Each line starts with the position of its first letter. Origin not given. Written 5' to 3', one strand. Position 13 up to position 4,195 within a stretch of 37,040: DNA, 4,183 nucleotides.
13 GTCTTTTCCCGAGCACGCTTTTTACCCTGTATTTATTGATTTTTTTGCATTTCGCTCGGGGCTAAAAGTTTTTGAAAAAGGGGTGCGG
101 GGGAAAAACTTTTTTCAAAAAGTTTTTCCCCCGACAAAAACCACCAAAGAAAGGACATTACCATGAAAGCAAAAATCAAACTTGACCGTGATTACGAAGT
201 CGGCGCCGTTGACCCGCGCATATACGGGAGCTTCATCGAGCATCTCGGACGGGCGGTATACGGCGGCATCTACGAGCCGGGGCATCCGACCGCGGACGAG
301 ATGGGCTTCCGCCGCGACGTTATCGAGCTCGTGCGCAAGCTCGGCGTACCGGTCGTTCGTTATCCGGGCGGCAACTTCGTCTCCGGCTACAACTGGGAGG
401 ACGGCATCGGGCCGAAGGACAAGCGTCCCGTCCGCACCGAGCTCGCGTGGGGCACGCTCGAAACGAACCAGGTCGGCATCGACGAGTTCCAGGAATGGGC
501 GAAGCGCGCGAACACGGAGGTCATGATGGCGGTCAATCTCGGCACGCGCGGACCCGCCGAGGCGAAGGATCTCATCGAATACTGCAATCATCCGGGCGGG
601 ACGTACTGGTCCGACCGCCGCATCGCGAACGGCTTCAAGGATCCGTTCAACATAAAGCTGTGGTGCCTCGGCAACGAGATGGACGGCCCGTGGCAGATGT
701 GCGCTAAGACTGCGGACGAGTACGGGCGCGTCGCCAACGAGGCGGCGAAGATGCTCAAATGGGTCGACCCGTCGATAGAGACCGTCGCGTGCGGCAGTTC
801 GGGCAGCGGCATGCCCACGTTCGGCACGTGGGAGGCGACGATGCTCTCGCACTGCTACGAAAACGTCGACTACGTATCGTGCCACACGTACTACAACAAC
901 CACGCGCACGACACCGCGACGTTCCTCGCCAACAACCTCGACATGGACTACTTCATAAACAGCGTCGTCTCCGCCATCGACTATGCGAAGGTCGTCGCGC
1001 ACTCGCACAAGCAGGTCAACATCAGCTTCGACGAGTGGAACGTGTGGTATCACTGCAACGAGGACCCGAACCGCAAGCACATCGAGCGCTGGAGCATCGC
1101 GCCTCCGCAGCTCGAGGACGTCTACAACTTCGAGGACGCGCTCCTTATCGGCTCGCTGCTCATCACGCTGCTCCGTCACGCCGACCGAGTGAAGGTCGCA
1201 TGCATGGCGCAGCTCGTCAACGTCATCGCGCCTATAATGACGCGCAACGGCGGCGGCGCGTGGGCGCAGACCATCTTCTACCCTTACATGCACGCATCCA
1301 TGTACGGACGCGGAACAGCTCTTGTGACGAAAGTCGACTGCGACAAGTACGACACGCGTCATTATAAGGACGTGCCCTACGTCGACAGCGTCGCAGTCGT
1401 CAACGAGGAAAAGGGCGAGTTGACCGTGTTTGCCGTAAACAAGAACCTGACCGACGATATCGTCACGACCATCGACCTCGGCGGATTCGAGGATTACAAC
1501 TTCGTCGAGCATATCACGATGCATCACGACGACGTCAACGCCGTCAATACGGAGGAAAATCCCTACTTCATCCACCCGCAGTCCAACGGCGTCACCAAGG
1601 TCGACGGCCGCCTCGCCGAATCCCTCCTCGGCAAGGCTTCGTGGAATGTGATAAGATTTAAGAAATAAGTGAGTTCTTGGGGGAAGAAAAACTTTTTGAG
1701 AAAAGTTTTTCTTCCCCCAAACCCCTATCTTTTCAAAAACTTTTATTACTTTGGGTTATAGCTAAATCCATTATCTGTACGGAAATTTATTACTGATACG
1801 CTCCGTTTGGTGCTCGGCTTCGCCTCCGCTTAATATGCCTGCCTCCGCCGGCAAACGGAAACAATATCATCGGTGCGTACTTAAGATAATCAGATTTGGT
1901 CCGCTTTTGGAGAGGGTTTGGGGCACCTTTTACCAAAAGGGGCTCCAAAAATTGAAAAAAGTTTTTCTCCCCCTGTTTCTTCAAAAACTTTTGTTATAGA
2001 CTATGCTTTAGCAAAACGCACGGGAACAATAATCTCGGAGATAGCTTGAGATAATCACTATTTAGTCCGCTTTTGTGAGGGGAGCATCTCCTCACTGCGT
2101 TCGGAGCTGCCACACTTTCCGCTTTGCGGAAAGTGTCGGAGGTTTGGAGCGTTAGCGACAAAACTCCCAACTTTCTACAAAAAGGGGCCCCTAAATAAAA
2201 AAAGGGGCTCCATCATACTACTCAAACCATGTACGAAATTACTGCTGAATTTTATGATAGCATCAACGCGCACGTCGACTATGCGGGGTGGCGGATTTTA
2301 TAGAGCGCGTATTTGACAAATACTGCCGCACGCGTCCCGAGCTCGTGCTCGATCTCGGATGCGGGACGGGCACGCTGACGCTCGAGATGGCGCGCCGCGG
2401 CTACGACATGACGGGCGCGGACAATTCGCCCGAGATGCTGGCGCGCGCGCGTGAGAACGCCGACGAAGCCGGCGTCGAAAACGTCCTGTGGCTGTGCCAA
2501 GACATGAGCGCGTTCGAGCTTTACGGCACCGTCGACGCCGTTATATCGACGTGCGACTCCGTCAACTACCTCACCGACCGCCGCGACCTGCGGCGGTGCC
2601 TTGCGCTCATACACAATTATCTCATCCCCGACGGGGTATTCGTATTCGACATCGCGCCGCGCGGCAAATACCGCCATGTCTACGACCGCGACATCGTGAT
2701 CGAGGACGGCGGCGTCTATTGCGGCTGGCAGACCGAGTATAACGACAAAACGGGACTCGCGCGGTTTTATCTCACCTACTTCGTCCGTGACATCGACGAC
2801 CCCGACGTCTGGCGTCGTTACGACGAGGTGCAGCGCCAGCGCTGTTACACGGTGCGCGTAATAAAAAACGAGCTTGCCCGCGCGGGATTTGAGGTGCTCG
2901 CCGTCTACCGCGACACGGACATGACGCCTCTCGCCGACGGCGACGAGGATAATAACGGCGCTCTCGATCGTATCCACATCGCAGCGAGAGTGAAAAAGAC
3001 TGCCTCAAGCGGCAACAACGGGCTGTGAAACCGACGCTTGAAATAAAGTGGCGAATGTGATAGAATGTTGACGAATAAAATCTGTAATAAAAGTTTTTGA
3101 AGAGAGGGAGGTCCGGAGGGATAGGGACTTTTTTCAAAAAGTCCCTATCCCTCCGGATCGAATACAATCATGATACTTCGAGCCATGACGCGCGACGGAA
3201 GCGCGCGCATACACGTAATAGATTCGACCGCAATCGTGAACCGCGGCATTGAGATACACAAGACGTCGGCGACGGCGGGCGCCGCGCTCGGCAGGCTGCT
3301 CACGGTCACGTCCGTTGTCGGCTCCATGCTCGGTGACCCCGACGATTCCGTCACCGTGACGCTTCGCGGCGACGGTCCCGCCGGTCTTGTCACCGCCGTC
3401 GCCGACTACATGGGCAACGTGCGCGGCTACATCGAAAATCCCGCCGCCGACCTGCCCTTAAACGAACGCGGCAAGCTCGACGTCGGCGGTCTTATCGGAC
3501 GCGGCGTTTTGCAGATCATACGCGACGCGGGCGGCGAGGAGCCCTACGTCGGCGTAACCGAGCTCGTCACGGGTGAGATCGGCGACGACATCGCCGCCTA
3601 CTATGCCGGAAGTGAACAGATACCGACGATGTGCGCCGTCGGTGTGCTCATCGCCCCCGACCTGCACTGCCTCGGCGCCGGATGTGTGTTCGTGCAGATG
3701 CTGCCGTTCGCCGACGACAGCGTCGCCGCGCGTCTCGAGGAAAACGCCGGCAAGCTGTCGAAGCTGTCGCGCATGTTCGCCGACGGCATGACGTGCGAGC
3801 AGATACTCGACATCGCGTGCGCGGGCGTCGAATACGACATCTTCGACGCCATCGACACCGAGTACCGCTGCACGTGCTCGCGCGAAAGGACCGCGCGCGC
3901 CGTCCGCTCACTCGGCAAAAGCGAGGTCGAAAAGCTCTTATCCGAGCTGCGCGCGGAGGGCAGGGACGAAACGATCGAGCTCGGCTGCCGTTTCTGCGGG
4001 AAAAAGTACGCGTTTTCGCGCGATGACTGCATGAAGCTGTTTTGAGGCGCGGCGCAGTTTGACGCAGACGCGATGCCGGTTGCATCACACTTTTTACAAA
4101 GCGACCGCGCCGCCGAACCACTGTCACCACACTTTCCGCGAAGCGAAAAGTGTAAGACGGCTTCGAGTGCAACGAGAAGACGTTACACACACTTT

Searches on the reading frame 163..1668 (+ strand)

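Call 67: search_protein_families(library=pfam, proteins=[window:163-1668:+], max_evalue=0.00001)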
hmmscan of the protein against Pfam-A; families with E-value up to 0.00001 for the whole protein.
window:163-1668:+ (501 aa): 1 family
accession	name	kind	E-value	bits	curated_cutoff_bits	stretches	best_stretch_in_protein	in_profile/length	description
PF06964.18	Alpha-L-AF_C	-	8.8e-49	166.3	27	1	290-483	1-156/165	Alpha-L-arabinofuranosidase C-terminal domain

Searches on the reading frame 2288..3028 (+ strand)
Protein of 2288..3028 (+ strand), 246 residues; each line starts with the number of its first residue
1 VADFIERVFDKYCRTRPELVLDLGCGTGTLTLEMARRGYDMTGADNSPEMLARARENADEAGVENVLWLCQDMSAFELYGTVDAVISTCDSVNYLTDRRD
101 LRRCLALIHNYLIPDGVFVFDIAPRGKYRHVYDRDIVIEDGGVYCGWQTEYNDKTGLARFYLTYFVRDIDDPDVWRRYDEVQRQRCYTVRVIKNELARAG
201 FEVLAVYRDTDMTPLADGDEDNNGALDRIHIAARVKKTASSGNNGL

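Call 67: search_protein_families(library=pfam, proteins=[window:2288-3028:+], max_evalue=0.00001)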
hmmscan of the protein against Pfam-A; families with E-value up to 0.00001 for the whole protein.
window:2288-3028:+ (246 aa): 9 families
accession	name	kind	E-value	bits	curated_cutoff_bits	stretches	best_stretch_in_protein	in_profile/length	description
PF13649.12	Methyltransf_25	-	5.5e-21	75.5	27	1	20-116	1-97/97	Methyltransferase domain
PF13847.12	Methyltransf_31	-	4.3e-16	59.4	27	1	20-120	7-109/145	Methyltransferase domain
PF08241.18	Methyltransf_11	-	1.1e-15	58.5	21.2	1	21-120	1-95/95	Methyltransferase domain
PF13489.12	Methyltransf_23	-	8.9e-12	45.5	27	1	1-205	9-163/164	Methyltransferase domain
PF08242.18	Methyltransf_12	-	2.4e-11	44.7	30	1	21-118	1-98/98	Methyltransferase domain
PF05401.17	NodS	-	6.7e-09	36.3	24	1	20-122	47-146/201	Nodulation protein S (NodS)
PF01209.24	Ubie_methyltran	-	5.1e-07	29.7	20.1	1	8-79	39-113/233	ubiE/COQ5 methyltransferase family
PF05175.20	MTS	-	2.8e-06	27.5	23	1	19-87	34-104/170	Methyltransferase small domain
PF03848.20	TehB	-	8.5e-06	25.8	20.4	0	16-89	30-103/193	Tellurite resistance protein TehB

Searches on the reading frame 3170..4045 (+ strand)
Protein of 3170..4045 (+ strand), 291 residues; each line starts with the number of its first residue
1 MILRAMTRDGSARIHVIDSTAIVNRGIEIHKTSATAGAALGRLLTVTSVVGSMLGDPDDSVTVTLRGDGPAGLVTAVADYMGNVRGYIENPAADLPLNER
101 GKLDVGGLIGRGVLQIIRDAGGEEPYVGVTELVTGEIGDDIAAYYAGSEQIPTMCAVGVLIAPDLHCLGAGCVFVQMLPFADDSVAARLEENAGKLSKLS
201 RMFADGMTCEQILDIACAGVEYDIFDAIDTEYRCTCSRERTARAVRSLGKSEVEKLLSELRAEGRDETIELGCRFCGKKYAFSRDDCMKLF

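Call 55: search_protein_families(library=pfam, proteins=[window:3170-4045:+], max_evalue=0.00001)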
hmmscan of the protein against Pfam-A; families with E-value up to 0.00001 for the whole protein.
window:3170-4045:+ (291 aa): 1 family
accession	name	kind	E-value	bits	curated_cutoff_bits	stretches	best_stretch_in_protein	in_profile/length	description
PF01430.24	HSP33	-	2.8e-80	270.1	21.4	1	2-283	3-273/273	Hsp33 protein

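Call 59: find_encoding_contigs(protein=window:3170-4045:+, flank=3000, max_places=10)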
Protein window:3170-4045:+ (291 aa): no gene with exactly this product is on record in the collection.
